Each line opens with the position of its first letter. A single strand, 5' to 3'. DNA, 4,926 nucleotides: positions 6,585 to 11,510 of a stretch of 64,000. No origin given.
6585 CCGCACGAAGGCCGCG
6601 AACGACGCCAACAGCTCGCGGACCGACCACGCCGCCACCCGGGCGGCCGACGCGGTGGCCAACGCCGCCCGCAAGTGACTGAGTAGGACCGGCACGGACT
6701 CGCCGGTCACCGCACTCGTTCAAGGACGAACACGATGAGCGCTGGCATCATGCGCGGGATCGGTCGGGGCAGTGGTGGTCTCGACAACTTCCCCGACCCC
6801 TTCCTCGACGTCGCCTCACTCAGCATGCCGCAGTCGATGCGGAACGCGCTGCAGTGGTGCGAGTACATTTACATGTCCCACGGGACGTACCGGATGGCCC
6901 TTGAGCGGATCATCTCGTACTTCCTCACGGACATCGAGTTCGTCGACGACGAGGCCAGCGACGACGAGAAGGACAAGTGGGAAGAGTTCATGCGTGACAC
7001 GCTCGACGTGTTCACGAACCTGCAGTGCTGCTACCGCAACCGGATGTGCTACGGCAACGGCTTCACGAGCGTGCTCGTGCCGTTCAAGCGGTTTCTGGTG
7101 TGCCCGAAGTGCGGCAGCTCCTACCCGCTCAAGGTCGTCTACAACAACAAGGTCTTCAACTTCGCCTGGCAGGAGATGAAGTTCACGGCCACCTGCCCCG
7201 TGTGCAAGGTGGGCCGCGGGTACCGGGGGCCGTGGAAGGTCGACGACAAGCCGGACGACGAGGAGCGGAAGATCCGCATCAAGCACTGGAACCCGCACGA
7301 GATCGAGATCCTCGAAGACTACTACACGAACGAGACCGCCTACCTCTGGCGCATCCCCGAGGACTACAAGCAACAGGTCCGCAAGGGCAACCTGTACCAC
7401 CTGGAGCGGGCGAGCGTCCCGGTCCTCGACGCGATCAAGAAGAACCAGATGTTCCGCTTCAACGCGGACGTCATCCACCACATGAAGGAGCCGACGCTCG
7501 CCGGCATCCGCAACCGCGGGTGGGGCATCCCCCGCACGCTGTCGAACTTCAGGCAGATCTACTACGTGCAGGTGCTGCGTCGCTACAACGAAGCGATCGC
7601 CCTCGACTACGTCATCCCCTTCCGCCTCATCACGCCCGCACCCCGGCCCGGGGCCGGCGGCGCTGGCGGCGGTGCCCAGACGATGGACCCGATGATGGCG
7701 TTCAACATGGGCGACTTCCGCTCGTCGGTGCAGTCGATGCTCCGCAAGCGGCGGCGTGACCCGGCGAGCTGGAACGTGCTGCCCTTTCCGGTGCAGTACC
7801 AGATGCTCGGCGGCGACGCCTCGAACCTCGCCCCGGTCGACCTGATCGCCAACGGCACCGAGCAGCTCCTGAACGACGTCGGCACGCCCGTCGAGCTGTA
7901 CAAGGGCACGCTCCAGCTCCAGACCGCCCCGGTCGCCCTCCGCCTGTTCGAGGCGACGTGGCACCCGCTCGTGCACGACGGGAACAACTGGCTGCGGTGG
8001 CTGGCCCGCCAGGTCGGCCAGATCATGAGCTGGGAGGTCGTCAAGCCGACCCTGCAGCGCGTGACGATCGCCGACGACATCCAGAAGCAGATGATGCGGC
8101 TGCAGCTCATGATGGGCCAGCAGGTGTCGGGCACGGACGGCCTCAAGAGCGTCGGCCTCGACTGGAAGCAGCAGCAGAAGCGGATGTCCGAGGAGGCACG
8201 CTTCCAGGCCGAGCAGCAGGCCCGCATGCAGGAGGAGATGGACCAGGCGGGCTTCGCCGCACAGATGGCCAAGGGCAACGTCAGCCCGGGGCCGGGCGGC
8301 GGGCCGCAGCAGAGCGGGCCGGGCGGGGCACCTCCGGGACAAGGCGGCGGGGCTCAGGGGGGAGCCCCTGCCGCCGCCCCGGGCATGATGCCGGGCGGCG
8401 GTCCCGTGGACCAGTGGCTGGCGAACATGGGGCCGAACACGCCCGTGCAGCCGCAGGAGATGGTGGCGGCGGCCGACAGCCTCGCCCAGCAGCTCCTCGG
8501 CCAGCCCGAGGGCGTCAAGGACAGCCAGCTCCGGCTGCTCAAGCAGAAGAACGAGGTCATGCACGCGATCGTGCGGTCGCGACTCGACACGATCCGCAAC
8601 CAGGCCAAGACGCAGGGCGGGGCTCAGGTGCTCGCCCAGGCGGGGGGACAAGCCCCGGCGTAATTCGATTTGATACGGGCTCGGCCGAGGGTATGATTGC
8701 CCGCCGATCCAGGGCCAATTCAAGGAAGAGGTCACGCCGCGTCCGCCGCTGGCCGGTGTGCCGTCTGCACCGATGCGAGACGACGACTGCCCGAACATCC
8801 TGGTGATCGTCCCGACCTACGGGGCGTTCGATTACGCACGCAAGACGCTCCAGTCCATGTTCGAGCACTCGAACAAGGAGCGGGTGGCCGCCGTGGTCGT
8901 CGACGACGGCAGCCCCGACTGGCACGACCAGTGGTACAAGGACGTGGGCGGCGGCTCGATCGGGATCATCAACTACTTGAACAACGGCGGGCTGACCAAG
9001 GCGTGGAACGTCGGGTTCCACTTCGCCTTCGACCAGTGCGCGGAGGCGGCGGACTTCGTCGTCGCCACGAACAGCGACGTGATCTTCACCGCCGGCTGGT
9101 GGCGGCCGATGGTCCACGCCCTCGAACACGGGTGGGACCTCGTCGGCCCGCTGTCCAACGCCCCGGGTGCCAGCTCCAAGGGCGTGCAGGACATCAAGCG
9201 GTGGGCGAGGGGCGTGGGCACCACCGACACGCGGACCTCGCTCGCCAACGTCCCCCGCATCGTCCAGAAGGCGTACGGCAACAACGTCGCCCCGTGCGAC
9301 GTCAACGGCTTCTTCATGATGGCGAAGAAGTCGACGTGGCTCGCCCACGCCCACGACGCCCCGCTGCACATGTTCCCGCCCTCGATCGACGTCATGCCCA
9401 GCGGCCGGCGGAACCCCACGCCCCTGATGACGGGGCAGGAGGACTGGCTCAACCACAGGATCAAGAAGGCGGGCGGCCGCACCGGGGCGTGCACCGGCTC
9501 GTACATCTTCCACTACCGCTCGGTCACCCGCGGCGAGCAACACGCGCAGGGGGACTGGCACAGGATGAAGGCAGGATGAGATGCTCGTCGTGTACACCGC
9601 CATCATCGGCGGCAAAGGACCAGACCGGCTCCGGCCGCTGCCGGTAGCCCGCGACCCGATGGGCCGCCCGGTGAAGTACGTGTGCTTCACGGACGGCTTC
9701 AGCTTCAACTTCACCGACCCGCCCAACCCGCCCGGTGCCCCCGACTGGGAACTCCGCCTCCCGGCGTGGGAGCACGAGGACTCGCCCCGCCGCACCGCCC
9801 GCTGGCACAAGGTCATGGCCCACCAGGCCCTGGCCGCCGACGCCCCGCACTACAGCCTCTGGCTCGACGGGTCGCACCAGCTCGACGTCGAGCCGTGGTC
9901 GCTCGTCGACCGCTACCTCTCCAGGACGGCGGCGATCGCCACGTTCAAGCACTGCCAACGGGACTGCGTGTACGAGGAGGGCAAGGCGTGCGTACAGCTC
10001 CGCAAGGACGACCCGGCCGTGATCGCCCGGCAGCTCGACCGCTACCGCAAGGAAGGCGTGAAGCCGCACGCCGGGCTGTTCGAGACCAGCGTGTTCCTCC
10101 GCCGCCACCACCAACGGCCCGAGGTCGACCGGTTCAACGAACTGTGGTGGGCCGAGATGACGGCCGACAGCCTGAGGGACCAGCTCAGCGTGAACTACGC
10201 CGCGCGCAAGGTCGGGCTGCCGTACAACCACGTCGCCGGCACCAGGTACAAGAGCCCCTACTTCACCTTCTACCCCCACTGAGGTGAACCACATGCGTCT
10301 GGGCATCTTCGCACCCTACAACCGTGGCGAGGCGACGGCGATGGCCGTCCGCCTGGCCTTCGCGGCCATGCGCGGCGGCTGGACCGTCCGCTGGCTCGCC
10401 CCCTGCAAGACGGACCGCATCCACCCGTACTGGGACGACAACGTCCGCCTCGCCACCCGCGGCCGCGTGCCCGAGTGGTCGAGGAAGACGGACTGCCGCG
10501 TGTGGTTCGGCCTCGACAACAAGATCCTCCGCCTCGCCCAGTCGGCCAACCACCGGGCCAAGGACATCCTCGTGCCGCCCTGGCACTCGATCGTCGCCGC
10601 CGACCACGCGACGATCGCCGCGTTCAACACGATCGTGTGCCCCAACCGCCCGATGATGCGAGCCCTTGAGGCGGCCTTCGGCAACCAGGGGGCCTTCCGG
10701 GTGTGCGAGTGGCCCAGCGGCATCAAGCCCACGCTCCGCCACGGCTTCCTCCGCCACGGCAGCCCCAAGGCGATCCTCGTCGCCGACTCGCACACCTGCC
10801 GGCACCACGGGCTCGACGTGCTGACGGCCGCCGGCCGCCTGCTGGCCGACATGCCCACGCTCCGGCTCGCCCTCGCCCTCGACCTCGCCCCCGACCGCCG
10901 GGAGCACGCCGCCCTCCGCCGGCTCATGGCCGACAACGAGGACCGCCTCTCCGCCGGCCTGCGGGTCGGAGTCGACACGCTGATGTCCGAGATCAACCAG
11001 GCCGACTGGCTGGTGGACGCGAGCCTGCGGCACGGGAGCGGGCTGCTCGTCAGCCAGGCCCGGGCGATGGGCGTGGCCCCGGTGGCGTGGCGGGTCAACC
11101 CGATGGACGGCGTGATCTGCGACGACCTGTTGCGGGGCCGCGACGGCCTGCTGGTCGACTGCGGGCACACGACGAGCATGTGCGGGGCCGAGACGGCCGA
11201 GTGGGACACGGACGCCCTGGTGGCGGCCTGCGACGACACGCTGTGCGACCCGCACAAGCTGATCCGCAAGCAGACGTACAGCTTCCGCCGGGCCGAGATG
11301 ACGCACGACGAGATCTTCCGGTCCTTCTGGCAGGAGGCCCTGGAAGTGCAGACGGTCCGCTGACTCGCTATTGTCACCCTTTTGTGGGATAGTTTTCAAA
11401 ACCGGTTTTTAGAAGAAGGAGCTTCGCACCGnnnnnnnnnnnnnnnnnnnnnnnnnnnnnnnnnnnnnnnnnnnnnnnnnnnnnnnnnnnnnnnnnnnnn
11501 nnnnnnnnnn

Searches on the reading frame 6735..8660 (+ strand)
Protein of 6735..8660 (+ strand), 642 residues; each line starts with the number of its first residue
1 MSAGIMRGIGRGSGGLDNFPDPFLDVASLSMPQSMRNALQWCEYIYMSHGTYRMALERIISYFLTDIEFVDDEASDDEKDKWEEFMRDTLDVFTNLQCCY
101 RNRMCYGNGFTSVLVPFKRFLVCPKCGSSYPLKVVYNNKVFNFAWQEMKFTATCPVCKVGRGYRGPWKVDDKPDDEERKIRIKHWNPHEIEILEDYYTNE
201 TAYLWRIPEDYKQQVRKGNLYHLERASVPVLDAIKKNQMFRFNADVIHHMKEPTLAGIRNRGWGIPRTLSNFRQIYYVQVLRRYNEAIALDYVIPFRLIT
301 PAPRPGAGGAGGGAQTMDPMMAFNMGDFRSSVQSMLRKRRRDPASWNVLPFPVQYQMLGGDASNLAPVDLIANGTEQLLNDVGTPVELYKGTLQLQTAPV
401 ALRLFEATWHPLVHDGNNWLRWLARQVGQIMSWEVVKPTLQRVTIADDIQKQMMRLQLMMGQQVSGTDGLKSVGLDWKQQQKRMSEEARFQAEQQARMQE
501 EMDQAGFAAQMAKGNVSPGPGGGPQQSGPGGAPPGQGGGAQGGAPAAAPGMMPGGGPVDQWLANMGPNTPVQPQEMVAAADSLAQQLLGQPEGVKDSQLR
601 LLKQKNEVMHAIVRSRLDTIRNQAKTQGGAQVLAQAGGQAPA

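Call 23: search_protein_families(library=pfam, proteins=[window:6735-8660:+], max_evalue=0.01)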
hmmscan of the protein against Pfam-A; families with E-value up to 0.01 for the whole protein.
window:6735-8660:+ (642 aa): 1 family
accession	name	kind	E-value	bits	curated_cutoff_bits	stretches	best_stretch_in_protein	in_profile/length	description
PF23475.1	zf-Tbcl_FmdE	-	0.0067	16.3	23.2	0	119-133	6-20/35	FmdE treble clef zinc finger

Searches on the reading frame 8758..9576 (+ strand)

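Call 23: search_protein_families(library=pfam, proteins=[window:8758-9576:+], max_evalue=0.01)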
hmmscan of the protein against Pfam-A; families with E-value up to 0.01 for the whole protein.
window:8758-9576:+ (273 aa): 1 family
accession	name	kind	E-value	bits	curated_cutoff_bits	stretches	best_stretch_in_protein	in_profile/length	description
PF00535.33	Glycos_transf_2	-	1.9e-12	47.9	23.3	1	16-191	2-162/168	Glycosyl transferase family 2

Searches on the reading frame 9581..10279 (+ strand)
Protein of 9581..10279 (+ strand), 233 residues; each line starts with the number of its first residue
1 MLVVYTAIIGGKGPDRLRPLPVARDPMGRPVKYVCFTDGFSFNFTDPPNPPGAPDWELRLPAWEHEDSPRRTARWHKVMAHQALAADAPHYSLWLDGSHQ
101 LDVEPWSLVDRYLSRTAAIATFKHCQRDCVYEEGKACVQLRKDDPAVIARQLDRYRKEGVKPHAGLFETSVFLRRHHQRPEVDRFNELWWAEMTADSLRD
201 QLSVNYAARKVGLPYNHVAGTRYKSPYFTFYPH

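Call 23: search_protein_families(library=pfam, proteins=[window:9581-10279:+], max_evalue=0.01)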
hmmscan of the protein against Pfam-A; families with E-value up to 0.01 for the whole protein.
window:9581-10279:+ (233 aa): 1 family
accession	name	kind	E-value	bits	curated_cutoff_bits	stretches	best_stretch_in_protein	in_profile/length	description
PF04765.19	TOD1_MUCI70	-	4.1e-21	76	21.4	1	68-211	141-289/314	TOD1/MUCI70, glycosyltransferase-like domain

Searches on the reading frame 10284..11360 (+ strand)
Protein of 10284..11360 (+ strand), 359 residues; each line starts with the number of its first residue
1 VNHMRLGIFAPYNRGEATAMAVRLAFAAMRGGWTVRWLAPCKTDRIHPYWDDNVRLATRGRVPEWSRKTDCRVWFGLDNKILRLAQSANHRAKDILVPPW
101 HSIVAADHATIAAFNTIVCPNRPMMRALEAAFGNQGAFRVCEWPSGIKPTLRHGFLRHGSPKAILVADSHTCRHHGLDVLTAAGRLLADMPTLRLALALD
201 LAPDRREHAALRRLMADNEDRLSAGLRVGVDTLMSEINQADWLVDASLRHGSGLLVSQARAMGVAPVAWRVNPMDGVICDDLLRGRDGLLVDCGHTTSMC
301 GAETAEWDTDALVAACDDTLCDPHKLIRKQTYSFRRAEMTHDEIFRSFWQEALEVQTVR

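Call 23: search_protein_families(library=pfam, proteins=[window:10284-11360:+], max_evalue=0.01)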
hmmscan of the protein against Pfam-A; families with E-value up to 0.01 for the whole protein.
window:10284-11360:+ (359 aa): 1 family
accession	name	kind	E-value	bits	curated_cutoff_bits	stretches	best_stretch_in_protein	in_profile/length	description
PF13692.12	Glyco_trans_1_4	-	0.00076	20.2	27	1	173-298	13-131/142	Glycosyl transferases group 1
